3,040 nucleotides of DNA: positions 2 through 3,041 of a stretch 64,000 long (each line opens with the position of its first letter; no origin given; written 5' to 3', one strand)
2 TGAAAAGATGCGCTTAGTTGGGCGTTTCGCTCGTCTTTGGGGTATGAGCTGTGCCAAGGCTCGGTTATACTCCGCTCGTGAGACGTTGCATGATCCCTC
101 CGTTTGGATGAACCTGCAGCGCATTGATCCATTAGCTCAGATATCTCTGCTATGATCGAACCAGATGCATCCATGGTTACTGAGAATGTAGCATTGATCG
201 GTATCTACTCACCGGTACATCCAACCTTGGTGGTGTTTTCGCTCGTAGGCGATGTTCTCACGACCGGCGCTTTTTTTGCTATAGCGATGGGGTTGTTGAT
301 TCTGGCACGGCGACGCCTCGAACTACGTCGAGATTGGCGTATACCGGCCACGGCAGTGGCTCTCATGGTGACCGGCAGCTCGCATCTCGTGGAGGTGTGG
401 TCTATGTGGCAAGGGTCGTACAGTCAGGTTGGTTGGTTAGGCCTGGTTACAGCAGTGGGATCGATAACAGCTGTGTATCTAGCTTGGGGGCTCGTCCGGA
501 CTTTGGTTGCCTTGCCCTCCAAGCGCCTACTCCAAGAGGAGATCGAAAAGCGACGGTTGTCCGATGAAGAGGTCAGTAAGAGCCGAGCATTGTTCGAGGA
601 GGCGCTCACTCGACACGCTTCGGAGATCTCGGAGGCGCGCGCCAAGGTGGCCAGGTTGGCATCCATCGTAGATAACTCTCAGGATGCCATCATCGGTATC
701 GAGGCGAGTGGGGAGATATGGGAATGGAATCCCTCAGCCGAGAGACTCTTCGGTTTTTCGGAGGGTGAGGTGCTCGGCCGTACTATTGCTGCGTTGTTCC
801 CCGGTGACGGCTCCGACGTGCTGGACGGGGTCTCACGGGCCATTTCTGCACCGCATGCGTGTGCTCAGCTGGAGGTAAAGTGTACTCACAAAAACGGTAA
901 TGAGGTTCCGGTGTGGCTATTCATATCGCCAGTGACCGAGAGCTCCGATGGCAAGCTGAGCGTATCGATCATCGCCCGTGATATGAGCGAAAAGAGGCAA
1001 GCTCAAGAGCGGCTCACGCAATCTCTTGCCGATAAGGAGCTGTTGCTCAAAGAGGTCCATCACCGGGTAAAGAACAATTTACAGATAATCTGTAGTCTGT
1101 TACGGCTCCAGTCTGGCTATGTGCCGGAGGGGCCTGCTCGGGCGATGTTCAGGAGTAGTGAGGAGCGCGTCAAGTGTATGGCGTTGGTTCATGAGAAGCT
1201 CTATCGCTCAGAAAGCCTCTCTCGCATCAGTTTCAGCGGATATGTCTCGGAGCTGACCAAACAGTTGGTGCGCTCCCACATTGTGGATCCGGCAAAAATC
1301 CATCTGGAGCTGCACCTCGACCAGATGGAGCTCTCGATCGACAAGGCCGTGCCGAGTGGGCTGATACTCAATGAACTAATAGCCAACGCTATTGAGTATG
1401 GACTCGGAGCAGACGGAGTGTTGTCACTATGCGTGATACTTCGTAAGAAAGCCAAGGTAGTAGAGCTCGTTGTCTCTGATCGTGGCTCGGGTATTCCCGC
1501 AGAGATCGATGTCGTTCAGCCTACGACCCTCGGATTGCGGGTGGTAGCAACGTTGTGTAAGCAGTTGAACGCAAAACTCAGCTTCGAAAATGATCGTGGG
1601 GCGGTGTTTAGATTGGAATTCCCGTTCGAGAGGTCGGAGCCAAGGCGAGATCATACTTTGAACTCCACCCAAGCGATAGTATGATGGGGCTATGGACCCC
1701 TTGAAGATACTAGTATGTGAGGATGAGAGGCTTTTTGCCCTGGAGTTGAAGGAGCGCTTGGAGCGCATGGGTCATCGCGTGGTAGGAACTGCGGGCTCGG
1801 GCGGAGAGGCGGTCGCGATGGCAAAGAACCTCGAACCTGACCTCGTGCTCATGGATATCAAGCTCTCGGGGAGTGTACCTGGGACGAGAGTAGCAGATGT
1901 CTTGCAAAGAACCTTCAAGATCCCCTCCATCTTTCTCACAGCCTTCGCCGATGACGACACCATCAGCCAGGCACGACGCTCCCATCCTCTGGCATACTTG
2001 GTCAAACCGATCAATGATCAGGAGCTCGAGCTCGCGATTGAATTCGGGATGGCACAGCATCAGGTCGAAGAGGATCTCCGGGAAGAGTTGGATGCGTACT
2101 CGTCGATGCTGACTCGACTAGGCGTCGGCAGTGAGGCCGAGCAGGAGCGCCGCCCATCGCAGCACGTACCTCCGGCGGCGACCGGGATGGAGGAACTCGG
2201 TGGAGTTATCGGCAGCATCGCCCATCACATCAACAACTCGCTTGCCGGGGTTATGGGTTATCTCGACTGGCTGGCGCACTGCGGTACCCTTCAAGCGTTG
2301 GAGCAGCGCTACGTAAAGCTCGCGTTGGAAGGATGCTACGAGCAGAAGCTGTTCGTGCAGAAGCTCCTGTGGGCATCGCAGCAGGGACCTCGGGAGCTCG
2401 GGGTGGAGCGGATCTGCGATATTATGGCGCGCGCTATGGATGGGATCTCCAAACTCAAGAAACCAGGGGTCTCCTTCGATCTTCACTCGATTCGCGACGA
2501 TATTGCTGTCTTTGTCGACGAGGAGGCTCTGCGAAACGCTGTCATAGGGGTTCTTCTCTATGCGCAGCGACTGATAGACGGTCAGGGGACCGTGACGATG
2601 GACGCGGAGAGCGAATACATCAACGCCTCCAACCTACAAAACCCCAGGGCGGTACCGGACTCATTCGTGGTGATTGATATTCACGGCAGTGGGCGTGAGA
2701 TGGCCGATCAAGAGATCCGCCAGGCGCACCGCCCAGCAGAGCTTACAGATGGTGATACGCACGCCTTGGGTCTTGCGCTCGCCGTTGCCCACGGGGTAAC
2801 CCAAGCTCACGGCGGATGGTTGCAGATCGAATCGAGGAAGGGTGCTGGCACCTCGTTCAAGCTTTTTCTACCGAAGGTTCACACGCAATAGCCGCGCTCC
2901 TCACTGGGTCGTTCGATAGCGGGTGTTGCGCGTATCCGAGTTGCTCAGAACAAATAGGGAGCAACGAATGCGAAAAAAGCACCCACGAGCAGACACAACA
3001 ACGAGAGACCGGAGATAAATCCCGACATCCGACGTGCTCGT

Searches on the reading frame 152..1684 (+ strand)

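Call 38: search_protein_families(library=pfam, proteins=[window:152-1684:+], max_evalue=0.001)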
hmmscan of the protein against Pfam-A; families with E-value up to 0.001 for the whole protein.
window:152-1684:+ (510 aa): 10 families
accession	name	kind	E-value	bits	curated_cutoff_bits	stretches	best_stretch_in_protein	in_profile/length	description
PF07568.18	HisKA_2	-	3.7e-27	94.7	22.3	1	301-375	1-75/76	Histidine kinase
PF13426.13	PAS_9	-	2.8e-15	56.9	27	1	178-280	2-103/103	PAS domain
PF25487.1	ETR1_N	-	1.9e-14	54.1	27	1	26-120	2-96/97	Ethylene receptor 1-like, N-terminal domain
PF00989.32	PAS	-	4.6e-14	52.8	22.6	1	168-278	2-113/113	PAS fold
PF08448.16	PAS_4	-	1.2e-11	45.2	23.1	1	173-283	1-110/110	PAS fold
PF02518.31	HATPase_c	-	8.7e-09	36.2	26.4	1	404-493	8-110/111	Histidine kinase-, DNA gyrase B-, and HSP90-like ATPase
PF08447.18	PAS_3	-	2.6e-06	28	25.6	1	190-269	2-82/89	PAS fold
PF13188.13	PAS_8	-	3.6e-06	27.1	21.8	1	167-218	1-49/65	PAS domain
PF07536.20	HWE_HK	-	0.00012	23.1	22.8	0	301-354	1-52/83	HWE histidine kinase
PF13581.12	HATPase_c_2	-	0.00035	21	27.4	0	394-472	24-112/127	Histidine kinase-like ATPase domain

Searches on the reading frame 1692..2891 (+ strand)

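Call 38: search_protein_families(library=pfam, proteins=[window:1692-2891:+], max_evalue=0.001)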
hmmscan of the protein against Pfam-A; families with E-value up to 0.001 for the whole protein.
window:1692-2891:+ (399 aa): 2 families
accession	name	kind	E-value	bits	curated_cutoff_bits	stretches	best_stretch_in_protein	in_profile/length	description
PF00072.30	Response_reg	-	7.9e-18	65.1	30.2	1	6-116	1-110/111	Response regulator receiver domain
PF02518.31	HATPase_c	-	5e-07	30.6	26.4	1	323-395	35-109/111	Histidine kinase-, DNA gyrase B-, and HSP90-like ATPase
